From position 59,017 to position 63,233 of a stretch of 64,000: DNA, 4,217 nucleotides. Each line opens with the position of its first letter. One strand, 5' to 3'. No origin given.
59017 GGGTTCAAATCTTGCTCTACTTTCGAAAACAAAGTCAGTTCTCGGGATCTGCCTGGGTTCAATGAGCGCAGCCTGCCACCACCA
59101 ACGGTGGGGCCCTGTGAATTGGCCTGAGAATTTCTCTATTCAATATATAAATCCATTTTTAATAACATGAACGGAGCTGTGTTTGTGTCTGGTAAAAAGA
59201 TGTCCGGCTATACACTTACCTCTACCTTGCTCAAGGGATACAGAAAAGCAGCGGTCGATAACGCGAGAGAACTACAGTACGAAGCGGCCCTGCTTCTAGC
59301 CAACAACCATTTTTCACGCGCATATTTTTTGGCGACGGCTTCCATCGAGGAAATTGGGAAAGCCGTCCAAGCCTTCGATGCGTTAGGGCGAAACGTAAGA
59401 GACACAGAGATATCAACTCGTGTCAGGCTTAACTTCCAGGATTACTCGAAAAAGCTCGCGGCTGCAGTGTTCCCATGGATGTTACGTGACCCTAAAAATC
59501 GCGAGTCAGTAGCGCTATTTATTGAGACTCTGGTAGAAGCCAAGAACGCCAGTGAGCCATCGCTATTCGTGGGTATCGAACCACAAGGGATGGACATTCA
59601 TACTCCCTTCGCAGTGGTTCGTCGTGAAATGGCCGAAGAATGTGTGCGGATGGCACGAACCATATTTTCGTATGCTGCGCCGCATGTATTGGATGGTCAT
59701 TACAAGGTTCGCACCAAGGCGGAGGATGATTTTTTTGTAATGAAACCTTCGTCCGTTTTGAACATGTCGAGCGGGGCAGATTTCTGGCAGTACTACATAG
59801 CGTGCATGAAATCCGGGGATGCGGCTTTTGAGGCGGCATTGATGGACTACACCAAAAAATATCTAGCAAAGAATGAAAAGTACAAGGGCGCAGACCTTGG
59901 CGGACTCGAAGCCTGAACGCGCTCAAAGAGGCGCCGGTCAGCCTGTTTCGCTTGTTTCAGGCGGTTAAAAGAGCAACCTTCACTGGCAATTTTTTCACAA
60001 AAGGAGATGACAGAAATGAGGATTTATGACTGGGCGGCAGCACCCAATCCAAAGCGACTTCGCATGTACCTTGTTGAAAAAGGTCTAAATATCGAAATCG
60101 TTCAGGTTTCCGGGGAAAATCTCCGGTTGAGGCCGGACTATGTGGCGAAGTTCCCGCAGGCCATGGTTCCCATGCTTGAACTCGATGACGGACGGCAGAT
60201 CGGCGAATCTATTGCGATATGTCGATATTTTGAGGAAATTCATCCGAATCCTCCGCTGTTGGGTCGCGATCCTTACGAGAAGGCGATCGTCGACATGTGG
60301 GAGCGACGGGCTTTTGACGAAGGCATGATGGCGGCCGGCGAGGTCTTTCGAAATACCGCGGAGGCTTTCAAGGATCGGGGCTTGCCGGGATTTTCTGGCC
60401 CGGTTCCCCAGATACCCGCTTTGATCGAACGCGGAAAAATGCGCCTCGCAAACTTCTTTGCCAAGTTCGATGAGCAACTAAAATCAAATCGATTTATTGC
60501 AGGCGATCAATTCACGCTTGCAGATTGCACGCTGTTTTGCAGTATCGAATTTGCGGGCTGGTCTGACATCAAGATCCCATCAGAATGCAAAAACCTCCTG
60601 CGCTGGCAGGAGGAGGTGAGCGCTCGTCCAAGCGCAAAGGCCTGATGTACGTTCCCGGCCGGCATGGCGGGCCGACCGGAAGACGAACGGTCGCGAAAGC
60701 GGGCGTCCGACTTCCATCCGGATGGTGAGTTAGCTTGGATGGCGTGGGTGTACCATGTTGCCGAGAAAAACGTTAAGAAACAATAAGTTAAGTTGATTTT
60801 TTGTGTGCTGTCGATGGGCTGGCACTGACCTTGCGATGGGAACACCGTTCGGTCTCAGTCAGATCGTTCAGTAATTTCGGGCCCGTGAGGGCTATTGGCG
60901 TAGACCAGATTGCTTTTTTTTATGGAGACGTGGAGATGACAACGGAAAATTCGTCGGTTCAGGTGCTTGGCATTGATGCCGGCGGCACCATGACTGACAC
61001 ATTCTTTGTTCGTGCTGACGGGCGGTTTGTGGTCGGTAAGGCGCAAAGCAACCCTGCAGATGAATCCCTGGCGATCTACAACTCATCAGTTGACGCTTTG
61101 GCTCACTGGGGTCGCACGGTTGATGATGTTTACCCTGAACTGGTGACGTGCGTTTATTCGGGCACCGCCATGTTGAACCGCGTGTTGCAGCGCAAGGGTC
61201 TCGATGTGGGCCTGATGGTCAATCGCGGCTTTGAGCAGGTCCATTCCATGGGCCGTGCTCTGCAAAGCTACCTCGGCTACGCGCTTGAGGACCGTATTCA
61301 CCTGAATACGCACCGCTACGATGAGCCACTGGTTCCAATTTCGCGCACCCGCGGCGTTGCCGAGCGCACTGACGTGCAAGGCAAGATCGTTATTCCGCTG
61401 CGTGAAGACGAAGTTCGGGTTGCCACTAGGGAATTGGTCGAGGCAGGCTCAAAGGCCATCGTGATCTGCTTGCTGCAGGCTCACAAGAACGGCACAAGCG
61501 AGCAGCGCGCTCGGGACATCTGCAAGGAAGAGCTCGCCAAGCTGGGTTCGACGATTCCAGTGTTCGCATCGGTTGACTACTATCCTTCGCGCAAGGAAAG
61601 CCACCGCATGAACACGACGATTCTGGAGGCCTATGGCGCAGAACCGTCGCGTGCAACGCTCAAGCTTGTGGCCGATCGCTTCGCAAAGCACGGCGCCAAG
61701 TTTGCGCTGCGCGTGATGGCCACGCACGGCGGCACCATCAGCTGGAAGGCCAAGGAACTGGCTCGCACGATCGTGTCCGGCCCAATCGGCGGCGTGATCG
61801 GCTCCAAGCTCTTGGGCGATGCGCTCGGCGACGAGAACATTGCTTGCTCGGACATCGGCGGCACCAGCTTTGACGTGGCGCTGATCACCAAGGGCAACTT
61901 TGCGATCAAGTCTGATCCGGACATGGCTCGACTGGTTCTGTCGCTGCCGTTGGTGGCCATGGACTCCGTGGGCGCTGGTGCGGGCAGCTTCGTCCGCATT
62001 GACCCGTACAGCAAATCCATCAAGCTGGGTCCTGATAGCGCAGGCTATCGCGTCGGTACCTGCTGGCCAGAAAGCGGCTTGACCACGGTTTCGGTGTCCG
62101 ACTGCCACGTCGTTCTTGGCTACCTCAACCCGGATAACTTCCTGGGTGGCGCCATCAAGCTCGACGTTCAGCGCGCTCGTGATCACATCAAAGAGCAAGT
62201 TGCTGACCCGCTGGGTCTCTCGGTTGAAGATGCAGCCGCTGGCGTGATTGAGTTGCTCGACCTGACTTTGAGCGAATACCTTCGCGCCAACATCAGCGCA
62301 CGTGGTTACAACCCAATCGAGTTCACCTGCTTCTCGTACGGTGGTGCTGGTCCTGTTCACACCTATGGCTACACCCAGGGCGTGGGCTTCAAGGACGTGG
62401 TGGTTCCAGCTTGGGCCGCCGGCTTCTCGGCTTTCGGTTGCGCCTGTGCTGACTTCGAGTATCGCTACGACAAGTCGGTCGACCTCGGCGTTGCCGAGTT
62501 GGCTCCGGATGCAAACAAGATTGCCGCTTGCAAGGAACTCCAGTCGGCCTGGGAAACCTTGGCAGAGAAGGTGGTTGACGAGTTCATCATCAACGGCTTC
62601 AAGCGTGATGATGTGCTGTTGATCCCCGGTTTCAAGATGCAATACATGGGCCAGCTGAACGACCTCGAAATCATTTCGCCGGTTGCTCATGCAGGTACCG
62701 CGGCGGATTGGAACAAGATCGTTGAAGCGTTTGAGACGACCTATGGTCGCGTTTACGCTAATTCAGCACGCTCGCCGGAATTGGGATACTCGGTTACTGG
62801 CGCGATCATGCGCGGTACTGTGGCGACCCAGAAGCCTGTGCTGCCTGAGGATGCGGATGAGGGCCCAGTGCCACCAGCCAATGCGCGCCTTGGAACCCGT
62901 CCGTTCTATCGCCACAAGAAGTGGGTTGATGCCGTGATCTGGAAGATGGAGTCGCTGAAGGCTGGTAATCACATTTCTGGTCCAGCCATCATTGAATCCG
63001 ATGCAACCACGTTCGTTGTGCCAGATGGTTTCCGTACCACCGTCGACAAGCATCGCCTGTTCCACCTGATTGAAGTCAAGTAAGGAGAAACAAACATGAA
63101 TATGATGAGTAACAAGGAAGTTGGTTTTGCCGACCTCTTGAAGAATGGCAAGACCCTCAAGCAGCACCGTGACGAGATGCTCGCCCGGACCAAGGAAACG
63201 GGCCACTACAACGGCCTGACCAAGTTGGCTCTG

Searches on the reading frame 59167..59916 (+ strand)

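Call 74: search_protein_families(library=pfam, proteins=[window:59167-59916:+], max_evalue=0.00001)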
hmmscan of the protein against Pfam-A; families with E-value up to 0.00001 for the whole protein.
window:59167-59916:+ (249 aa): 1 family
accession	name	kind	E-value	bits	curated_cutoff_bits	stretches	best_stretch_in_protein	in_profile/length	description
PF18728.6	HEPN_AbiV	-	2.8e-22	80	27.1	1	23-167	3-154/155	AbiV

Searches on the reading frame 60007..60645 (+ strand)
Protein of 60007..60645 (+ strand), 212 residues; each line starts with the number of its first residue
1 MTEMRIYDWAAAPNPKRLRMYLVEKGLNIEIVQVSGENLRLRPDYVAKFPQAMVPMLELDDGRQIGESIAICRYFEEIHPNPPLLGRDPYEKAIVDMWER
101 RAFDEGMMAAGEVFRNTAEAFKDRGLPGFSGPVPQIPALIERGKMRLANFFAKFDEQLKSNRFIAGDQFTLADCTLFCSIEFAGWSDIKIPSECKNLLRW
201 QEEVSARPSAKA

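Call 74: search_protein_families(library=pfam, proteins=[window:60007-60645:+], max_evalue=0.00001)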
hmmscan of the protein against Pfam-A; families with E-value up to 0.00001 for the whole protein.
window:60007-60645:+ (212 aa): 6 families
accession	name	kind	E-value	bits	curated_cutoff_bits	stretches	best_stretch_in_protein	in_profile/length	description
PF13417.12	GST_N_3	-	1.3e-14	54.7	22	1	7-83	2-75/75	Glutathione S-transferase, N-terminal domain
PF13409.12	GST_N_2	-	3e-13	50.6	25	1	13-77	3-69/70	Glutathione S-transferase, N-terminal domain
PF02798.26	GST_N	-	1.4e-12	48.2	20.9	1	4-75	3-74/76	Glutathione S-transferase, N-terminal domain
PF00043.30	GST_C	-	4.1e-11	43.4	20.7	1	143-208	27-93/93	Glutathione S-transferase, C-terminal domain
PF13410.11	GST_C_2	-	5.1e-10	39.7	24.9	1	137-183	1-47/69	Glutathione S-transferase, C-terminal domain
PF14497.11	GST_C_3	-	1.2e-08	35.5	21.6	1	146-211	30-98/104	Glutathione S-transferase, C-terminal domain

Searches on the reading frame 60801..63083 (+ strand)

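Call 74: search_protein_families(library=pfam, proteins=[window:60801-63083:+], max_evalue=0.00001)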
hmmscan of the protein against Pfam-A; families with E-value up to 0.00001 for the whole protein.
window:60801-63083:+ (760 aa): 3 families
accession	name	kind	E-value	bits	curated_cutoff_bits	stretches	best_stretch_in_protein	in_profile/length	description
PF19278.4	Hydant_A_C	-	8.4e-92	306.3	21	1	568-758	2-192/193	Hydantoinase/oxoprolinase C-terminal domain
PF01968.24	Hydantoinase_A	-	2.8e-83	280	22.9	1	269-555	1-290/291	Hydantoinase/oxoprolinase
PF05378.19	Hydant_A_N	-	2.7e-38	131.9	25.2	1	56-244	2-175/176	Hydantoinase/oxoprolinase N-terminal region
